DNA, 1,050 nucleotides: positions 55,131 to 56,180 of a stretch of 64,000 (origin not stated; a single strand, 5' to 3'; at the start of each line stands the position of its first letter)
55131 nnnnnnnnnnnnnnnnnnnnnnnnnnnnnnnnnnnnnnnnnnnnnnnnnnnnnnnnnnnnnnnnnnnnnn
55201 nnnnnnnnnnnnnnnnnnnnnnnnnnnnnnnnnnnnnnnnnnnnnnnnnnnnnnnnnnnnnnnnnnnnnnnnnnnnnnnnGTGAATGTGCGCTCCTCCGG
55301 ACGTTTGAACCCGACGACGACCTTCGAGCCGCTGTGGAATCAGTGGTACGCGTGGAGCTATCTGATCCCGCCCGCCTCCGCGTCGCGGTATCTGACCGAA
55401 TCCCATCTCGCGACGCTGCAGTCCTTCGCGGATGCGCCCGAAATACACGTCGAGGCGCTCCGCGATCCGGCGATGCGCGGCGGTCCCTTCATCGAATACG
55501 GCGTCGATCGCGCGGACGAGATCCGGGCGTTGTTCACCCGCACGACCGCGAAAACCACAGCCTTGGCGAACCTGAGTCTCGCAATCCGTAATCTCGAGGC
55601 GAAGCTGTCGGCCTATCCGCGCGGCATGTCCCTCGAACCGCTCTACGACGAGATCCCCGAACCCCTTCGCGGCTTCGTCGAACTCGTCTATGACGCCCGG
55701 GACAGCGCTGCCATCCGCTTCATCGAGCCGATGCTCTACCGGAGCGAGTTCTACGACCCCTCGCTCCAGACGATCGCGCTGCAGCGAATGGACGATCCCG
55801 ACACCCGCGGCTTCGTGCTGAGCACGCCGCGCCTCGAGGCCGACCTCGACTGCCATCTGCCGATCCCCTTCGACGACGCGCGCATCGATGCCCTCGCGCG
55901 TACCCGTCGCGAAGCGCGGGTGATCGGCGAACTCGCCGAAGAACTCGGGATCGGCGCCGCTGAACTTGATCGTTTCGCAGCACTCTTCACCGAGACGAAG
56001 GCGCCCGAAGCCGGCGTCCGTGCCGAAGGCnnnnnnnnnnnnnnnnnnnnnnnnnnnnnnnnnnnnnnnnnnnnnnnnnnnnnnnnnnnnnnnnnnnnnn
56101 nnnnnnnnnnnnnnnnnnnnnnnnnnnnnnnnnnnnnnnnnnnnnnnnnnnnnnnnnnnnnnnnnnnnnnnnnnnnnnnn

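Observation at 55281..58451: Carrier-less three-part enzyme: CmlA-type diiron beta-hydroxylase, internal docking domain, thioester reductase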

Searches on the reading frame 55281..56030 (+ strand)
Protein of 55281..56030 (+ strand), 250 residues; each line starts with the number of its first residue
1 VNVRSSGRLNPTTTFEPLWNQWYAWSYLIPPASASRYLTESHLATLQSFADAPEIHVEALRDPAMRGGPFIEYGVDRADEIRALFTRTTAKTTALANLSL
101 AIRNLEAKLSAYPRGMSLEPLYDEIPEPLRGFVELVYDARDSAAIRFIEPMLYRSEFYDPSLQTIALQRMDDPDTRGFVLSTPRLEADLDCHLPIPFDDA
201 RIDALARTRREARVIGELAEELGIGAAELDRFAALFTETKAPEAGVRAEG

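Call 29: search_dna_similar(query=window:55281-56030:+, collection=plasmids, mode=protein, max_rows=60, rows=spread)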
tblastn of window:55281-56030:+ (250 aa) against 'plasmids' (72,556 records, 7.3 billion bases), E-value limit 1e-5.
Records with a match: 123; places in all: 124; records where one place covers at least 80% of the query: 17.
Best place of each record, by identity: <60% 123.
By first word of the organism name: Ralstonia 104; Burkholderia 7; Rhodococcus 3; Nostoc 2; Streptomyces 2; Gloeocapsa 1; Eleftheria 1; Candidatus 1; Janthinobacterium 1; Nonomuraea 1.
By predicted mobility (MOB-suite, as given by PLSDB): mobilizable 98; non-mobilizable 22; conjugative 3.
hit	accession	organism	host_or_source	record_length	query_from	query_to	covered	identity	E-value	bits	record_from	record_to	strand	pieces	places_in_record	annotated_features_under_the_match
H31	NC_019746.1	Gloeocapsa sp. PCC 7428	-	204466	3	238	94%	46.2%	7e-58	204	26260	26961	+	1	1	thioester reductase domain-containing protein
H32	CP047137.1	Ralstonia solanacearum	Potato,Single cell,tuber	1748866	16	250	94%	40.9%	9e-41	155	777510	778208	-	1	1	MBL fold metallo-hydrolase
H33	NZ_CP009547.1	Burkholderia sp. 2002721687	water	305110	3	249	99%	35.7%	3e-24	108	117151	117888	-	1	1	MBL fold metallo-hydrolase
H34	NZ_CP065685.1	Burkholderia humptydooensis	-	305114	3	249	99%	35.7%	3e-24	108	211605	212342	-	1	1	MBL fold metallo-hydrolase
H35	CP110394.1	Burkholderia sp. JSH-S8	Tetrastigma hemsleyanum Diels et Gilg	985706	3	244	97%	35.5%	4e-21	99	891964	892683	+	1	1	MBL fold metallo-hydrolase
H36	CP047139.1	Ralstonia solanacearum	Potato,Single cell,tuber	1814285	16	211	78%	42.9%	2e-41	157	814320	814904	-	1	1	MBL fold metallo-hydrolase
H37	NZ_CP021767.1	Ralstonia solanacearum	Solanum lycopersicum,Tomato with ...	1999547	16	211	78%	42.9%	2e-41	157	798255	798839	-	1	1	none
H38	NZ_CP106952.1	Eleftheria terrae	soil sample,soil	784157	9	209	80%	40.9%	1e-36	144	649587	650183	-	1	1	MBL fold metallo-hydrolase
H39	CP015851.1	Ralstonia solanacearum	Rhizoma kaempferiae,cell culture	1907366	16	211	78%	39.3%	2e-39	152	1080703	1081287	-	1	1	hypothetical protein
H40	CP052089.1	Ralstonia solanacearum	tomato,cell culture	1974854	16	211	78%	39.3%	2e-39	152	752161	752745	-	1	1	none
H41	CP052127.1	Ralstonia solanacearum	tomato,cell culture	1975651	16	211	78%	39.3%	2e-39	152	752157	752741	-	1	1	MBL fold metallo-hydrolase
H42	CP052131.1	Ralstonia solanacearum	tomato,cell culture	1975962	16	211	78%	39.3%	2e-39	152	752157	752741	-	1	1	MBL fold metallo-hydrolase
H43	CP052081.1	Ralstonia solanacearum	tomato,cell culture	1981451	16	211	78%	39.3%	2e-39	152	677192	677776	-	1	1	none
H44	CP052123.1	Ralstonia solanacearum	tomato,cell culture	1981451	16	211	78%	39.3%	2e-39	152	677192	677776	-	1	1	MBL fold metallo-hydrolase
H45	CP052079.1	Ralstonia solanacearum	tomato,cell culture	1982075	16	211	78%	39.3%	2e-39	152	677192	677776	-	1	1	none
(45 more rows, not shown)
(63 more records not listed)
